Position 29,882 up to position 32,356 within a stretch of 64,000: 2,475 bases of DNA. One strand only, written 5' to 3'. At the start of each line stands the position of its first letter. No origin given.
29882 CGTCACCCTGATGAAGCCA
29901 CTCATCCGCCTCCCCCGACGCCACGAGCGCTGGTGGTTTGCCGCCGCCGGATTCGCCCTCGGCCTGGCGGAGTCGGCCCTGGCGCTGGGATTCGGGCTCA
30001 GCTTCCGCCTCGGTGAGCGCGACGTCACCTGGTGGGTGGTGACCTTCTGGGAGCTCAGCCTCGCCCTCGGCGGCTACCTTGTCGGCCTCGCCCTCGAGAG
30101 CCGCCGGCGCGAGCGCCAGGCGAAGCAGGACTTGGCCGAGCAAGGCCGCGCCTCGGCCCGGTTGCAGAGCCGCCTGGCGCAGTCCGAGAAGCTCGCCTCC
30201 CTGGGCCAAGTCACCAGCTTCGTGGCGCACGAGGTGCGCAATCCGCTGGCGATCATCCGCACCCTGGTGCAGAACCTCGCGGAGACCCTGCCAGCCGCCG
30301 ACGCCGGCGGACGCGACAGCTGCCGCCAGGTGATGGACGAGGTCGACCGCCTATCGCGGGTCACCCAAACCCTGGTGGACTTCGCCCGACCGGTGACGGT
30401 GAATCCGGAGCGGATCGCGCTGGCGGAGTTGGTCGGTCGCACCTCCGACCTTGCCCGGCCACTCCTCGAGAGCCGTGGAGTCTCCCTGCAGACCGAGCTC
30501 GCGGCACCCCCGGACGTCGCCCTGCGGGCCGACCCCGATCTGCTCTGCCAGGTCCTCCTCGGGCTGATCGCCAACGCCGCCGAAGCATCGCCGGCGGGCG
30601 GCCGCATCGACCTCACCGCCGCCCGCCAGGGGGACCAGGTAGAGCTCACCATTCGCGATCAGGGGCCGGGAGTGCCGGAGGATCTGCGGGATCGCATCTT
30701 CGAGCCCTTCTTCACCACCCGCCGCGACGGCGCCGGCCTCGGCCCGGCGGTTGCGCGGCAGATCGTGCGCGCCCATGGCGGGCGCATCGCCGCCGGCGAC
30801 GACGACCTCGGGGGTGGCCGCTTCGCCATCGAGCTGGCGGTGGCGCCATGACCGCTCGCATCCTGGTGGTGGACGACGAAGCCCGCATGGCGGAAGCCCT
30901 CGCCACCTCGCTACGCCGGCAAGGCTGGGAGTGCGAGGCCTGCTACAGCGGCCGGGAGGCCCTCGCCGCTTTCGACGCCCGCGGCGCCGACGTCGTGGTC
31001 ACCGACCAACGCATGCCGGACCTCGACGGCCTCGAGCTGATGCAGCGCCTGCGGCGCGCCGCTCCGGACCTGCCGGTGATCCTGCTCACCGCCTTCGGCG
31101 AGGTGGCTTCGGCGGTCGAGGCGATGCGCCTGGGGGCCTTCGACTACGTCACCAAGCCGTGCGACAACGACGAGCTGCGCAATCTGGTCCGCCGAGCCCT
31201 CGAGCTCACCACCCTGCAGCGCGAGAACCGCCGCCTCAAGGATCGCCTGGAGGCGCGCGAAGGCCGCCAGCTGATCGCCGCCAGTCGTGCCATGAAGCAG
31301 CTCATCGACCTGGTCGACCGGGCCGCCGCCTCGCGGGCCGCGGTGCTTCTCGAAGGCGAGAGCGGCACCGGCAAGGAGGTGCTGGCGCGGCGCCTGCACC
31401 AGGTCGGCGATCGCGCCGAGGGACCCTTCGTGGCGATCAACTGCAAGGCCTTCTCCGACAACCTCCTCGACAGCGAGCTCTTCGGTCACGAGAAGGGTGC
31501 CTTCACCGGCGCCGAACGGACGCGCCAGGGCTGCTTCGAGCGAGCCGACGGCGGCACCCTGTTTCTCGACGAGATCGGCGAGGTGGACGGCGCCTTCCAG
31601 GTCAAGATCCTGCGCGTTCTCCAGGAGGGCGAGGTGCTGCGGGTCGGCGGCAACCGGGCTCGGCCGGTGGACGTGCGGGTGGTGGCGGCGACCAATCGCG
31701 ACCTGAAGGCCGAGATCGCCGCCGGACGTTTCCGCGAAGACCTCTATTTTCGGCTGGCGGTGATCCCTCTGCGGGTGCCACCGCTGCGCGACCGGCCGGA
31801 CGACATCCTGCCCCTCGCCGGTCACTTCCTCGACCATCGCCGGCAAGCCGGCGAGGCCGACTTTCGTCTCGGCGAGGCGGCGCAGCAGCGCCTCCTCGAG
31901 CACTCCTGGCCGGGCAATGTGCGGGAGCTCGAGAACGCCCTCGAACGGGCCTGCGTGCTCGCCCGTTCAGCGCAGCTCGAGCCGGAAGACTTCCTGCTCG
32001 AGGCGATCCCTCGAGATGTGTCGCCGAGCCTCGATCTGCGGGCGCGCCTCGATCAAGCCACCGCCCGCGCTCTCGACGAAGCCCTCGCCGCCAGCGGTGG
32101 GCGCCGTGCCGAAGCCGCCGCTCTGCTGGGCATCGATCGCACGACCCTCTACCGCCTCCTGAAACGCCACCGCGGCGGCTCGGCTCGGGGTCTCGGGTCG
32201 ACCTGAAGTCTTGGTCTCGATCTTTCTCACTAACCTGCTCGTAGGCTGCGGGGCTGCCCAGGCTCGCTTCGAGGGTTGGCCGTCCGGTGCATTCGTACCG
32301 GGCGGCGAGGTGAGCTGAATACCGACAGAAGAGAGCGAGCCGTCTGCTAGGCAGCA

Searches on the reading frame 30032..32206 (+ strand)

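Call 37: search_protein_families(library=pfam, proteins=[window:30032-32206:+], max_evalue=0.001)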
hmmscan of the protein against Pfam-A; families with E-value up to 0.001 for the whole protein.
window:30032-32206:+ (724 aa): 16 families
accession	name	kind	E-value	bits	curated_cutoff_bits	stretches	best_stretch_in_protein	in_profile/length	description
PF00158.32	Sigma54_activat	-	1.1e-68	230.7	20.2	1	414-580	1-167/168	Sigma-54 interaction domain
PF00072.30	Response_reg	-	1e-30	106.6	30.2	1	277-386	1-110/111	Response regulator receiver domain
PF14532.12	Sigma54_activ_2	-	1.8e-20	74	25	1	415-585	1-138/138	Sigma-54 interaction domain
PF25601.1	AAA_lid_14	-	1.5e-19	70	27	1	586-655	1-71/87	AAA+ ATPase lid domain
PF02954.25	HTH_8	-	5.7e-09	36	22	1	679-712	8-41/42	Bacterial regulatory protein, Fis family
PF07728.20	AAA_5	-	4.8e-07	30.3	22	1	438-556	2-123/139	AAA domain (dynein-related subfamily)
PF01078.27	Mg_chelatase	-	1.6e-05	24.9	20.3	0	429-458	16-45/207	Magnesium chelatase, subunit ChlI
PF13518.12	HTH_28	-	2.7e-05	24.6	25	1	685-721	8-44/52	Helix-turn-helix domain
PF23198.2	PDE8A_N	-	2.7e-05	24.5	29.6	1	277-346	13-83/147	PDE8A-like, N-terminal domain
PF13384.12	HTH_23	-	0.0001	22.5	24.6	1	685-716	13-45/50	Homeodomain-like domain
PF13191.12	AAA_16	-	0.00011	23.2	32.6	1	419-486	7-81/167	AAA ATPase domain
PF12728.13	HTH_17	-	0.00012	22.7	27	1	693-721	5-32/51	Helix-turn-helix domain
PF07724.20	AAA_2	-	0.00015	22.3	27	1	437-561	5-130/166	AAA domain (Cdc48 subfamily)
PF20161.5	VpsR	-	0.00021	21.4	23.7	1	274-385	10-119/121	VpsR domain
PF13551.12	HTH_29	-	0.00031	21.2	28.1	1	684-721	6-44/64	Winged helix-turn helix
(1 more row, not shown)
